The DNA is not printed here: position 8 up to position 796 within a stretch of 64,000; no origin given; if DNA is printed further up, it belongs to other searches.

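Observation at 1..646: Partial gene for an HExxH membrane metallopeptidase-like protein with a long Glu-Pro repeat linker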

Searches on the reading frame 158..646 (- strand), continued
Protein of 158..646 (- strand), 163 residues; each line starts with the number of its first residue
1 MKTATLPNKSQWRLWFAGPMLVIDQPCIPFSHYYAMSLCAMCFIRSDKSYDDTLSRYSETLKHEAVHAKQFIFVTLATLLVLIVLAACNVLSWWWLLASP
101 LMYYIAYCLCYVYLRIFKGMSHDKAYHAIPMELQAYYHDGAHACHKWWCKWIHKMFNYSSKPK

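Call 96: search_protein_families(library=pfam, proteins=[L014:10792-11364:+, L014:10001-10747:+, L009:8001-8765:+, L014:11497-12783:+], max_evalue=1)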
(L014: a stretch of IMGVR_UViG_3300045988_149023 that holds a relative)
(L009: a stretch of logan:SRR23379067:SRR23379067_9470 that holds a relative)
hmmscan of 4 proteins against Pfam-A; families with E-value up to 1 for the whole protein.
L014:10792-11364:+ (191 aa): 1 family
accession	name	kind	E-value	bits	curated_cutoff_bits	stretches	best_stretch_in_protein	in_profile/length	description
PF21619.2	DUF6855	-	0.067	13.5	27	1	76-130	47-103/132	Family of unknown function (DUF6855)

L014:10001-10747:+ (249 aa): 4 families
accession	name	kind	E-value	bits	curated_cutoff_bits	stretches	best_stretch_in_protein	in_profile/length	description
PF05887.16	Trypan_PARP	-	3.1e-10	40.6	100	2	175-227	60-112/134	Procyclic acidic repetitive protein (PARP)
PF10269.14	Tmemb_185A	-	0.00035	20.8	23.1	1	27-116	89-186/252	Transmembrane Fragile-X-F protein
PF00487.30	FA_desaturase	-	0.0052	17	29.7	1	56-153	119-211/253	Fatty acid desaturase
PF11337.13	DUF3139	-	0.29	12.2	27.3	1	70-121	2-49/83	Protein of unknown function (DUF3139)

L009:8001-8765:+ (255 aa): 40 families (the best 25 are shown)
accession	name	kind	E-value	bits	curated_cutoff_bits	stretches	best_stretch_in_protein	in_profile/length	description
PF06810.17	Phage_scaffold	-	0.00011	22.7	35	1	150-217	29-94/170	Phage capsid assembly scaffolding protein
PF24627.1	PUMA_CC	-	0.00043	20.7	30.1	1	145-200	12-67/74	PUMA coiled-coil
PF09728.14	Taxilin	-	0.0013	18.5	30.3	1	148-212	189-253/302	Myosin-like coiled-coil protein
PF23203.1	KIF21A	-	0.0022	18.2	28.5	1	159-222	46-108/161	KIF21A-like domain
PF18595.6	Nuf2_DHR10-like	-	0.0024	18.3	28.4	1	143-218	11-85/117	Nuf2, DHR10-like domain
PF00038.26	Filament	-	0.0031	17.7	40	1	144-217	177-251/313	Intermediate filament protein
PF04012.17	PspA_IM30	-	0.0085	16.2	33.9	1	141-182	91-132/220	PspA/IM30 family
PF20492.3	ERM_helical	-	0.0089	16.5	40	1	158-216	2-60/120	Ezrin/radixin/moesin, alpha-helical domain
PF10498.14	IFT57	-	0.0093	15.4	40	1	143-217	242-316/360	Intra-flagellar transport protein 57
PF13870.11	CCDC113_CCDC96_CC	-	0.01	16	31.6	1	150-218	65-133/177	CCDC113/CCDC96, coiled-coil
PF08614.16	ATG16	-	0.012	16.2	33.7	1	144-218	77-151/200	Autophagy protein 16 (ATG16)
PF13166.12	AAA_13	-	0.013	14.7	36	1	144-219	379-452/713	AAA domain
PF05622.17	HOOK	-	0.013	14.7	35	1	146-218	260-333/514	HOOK protein coiled-coil region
PF07902.16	Gp58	-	0.017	13.9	34.5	1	121-214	107-193/594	gp58-like protein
PF15742.10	DUF4686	-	0.019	14.5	31.3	1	130-216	110-198/384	Domain of unknown function (DUF4686)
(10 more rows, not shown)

L014:11497-12783:+ (429 aa): 5 families
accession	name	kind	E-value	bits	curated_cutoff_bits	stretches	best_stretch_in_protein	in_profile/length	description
PF24308.1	DUF7487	-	0.0001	22.7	27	1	180-268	26-117/220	Family of unknown function (DUF7487)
PF08946.15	Osmo_CC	-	0.071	13.9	24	0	77-104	23-45/46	Osmosensory transporter coiled coil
PF07564.17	DUF1542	-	0.086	13.3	24.3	1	5-47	19-61/77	Domain of Unknown Function (DUF1542)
PF05768.20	Glrx-like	-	0.17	12.7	26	1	78-137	16-72/77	Glutaredoxin-like domain (DUF836)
PF02541.22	Ppx-GppA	-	0.23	11.3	27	1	13-105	158-248/285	Ppx/GppA phosphatase family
